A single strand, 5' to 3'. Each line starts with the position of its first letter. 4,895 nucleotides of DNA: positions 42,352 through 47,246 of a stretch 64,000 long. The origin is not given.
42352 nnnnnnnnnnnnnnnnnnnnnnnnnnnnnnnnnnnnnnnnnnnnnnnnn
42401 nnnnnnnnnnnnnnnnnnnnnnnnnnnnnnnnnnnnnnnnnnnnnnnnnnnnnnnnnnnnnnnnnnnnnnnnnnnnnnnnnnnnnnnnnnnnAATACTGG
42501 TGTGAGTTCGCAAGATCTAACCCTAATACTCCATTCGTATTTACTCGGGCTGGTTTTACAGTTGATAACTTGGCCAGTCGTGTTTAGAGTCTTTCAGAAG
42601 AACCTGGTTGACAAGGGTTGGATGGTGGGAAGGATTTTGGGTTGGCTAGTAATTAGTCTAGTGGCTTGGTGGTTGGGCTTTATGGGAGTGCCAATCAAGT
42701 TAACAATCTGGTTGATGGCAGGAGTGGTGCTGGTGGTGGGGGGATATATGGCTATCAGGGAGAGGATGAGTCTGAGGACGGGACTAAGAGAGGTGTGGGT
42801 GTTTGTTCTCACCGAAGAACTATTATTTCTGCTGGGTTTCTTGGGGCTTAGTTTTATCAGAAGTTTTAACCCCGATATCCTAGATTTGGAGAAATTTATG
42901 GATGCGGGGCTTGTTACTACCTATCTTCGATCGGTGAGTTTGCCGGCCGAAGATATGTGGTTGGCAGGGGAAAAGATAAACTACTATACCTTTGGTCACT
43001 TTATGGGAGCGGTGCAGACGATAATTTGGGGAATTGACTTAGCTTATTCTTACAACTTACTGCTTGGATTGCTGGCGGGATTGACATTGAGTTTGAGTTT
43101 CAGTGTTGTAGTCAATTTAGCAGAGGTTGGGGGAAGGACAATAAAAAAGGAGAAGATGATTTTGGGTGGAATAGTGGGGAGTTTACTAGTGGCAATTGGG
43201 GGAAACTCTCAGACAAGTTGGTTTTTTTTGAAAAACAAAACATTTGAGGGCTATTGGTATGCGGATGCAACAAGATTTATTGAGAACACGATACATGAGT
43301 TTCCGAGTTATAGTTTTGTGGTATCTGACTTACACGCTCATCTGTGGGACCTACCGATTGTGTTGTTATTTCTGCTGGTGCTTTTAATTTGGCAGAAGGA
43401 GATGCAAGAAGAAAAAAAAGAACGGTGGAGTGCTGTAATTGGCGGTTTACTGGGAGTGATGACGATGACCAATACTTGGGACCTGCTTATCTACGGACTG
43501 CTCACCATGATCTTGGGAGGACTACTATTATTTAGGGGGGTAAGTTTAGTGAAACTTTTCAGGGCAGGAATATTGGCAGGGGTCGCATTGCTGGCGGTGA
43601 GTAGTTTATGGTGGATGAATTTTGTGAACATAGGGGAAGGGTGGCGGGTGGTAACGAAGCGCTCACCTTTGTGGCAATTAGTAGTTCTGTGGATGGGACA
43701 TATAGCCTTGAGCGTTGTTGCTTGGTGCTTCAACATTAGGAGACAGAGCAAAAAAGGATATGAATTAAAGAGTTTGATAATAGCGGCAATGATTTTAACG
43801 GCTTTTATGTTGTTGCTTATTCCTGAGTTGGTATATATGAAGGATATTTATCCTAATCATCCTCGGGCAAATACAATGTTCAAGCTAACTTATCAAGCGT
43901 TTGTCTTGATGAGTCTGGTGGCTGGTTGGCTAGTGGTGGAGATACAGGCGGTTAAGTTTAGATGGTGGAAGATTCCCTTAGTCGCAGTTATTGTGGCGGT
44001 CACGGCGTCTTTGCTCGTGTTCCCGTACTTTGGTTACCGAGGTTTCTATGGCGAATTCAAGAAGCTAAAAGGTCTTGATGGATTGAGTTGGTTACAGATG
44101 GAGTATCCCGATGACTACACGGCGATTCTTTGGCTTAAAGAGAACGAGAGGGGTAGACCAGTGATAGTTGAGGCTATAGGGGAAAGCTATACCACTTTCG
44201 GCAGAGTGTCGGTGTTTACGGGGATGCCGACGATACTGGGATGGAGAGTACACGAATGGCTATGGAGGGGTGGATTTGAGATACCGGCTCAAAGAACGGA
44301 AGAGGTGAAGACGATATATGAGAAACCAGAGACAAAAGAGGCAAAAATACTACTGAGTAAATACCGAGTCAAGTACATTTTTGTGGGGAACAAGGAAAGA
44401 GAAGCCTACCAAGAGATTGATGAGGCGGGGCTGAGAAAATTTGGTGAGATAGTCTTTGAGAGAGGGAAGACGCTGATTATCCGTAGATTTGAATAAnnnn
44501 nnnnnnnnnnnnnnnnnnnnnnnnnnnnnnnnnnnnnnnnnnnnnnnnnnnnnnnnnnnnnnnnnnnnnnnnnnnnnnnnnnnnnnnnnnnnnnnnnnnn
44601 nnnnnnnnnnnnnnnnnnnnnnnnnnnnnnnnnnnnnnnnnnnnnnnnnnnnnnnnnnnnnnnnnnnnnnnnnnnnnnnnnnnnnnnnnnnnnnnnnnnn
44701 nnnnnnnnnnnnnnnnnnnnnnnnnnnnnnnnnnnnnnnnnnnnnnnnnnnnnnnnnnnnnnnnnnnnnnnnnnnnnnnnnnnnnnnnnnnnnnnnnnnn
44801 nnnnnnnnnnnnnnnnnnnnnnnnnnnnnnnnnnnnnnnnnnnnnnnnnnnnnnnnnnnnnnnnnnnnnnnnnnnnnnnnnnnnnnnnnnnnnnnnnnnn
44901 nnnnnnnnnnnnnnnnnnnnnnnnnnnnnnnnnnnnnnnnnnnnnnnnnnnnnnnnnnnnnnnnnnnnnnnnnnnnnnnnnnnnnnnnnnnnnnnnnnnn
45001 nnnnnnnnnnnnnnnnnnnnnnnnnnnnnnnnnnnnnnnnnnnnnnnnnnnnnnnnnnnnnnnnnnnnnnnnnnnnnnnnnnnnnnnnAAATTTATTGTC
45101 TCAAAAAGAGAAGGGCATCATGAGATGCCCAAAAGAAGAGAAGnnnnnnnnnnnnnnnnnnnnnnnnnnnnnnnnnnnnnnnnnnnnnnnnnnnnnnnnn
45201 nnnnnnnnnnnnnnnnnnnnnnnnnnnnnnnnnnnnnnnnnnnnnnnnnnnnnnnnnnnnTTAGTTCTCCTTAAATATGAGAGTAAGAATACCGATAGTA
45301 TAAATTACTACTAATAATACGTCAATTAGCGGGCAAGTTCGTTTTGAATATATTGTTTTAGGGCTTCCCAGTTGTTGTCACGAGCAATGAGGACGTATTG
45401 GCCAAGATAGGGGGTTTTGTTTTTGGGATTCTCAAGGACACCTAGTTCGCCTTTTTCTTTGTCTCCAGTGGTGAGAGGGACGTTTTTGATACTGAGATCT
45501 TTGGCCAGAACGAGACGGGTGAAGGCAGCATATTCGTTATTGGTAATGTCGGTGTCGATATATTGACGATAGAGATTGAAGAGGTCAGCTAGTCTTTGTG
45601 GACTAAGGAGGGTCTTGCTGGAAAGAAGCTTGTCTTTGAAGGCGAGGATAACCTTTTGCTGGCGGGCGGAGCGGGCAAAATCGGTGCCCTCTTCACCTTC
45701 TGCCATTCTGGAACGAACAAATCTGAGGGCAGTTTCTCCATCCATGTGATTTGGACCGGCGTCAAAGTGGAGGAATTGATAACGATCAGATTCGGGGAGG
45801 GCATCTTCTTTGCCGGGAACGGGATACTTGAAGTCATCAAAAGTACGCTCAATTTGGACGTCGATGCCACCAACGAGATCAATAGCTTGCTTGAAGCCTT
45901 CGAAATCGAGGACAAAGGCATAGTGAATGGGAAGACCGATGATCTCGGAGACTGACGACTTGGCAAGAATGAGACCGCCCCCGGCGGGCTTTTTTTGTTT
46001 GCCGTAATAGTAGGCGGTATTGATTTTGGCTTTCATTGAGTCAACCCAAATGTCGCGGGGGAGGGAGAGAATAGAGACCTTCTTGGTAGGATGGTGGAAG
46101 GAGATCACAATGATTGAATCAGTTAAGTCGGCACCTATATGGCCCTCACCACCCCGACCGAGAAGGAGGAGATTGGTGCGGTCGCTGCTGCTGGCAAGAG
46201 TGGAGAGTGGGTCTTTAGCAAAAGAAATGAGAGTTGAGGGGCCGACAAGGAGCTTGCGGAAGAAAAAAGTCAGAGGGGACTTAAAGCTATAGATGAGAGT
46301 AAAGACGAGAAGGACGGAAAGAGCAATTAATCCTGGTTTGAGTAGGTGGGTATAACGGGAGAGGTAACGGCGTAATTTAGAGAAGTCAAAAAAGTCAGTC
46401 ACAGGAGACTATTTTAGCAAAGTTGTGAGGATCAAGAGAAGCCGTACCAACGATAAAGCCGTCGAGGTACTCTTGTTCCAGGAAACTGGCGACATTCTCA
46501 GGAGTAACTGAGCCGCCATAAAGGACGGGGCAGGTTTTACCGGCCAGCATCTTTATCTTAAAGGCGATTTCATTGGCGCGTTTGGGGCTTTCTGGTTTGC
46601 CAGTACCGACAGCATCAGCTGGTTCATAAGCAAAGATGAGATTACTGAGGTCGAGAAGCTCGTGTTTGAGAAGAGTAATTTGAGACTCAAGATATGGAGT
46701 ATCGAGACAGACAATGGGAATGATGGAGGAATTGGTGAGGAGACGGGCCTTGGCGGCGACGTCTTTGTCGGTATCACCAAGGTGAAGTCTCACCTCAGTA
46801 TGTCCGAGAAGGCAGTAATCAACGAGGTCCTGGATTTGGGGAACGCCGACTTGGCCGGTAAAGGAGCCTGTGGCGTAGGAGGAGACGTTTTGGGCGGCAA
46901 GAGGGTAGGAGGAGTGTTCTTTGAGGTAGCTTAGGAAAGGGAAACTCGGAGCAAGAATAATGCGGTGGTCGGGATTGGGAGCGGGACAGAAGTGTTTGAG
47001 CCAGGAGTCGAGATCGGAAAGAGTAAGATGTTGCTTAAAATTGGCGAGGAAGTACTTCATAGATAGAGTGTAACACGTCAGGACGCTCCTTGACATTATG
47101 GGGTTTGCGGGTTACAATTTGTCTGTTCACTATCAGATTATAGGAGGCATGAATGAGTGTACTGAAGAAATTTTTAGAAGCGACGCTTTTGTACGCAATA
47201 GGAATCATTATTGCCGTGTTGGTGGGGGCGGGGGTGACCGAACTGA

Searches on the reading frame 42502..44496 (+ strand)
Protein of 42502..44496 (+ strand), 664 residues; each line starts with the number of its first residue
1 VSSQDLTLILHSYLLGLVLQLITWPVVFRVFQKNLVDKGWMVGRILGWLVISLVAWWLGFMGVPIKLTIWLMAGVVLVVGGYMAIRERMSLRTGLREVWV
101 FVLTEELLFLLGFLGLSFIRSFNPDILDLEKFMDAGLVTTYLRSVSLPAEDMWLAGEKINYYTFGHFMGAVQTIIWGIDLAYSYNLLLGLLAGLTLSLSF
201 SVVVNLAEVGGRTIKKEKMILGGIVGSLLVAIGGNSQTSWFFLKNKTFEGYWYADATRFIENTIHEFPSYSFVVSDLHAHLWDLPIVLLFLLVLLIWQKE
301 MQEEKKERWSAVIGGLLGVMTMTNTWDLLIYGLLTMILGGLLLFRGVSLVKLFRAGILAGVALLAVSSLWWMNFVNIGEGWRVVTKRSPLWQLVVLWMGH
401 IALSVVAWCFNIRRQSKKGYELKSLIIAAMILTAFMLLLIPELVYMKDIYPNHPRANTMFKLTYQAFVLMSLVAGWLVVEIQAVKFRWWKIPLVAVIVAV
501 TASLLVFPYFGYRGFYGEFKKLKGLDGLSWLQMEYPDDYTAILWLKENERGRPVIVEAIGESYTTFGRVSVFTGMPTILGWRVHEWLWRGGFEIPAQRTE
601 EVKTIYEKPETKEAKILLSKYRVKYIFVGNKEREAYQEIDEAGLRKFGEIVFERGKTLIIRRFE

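Call 9: search_protein_families(library=pfam, proteins=[window:42502-44496:+], max_evalue=0.001)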
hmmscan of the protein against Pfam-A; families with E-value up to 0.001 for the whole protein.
window:42502-44496:+ (664 aa): 1 family
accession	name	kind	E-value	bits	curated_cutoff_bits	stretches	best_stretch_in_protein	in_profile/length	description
PF10060.15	DUF2298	-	4.5e-84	283.6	27.8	2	50-430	1-405/488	Uncharacterized membrane protein (DUF2298)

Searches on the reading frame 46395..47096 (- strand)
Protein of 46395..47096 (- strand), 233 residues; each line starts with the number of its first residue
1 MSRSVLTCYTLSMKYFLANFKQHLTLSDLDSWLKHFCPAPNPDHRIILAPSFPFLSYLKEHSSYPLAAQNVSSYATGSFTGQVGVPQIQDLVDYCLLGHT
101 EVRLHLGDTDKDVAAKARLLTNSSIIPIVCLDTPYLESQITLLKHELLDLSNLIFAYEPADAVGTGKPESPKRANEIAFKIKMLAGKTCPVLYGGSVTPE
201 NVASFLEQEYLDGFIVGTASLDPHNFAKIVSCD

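Call 9: search_protein_families(library=pfam, proteins=[window:46395-47096:-], max_evalue=0.001)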
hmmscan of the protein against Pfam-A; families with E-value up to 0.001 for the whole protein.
window:46395-47096:- (233 aa): 1 family
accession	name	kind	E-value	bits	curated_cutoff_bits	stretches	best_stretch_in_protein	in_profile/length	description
PF00121.24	TIM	-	2e-46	158.9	20.1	1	16-231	3-243/245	Triosephosphate isomerase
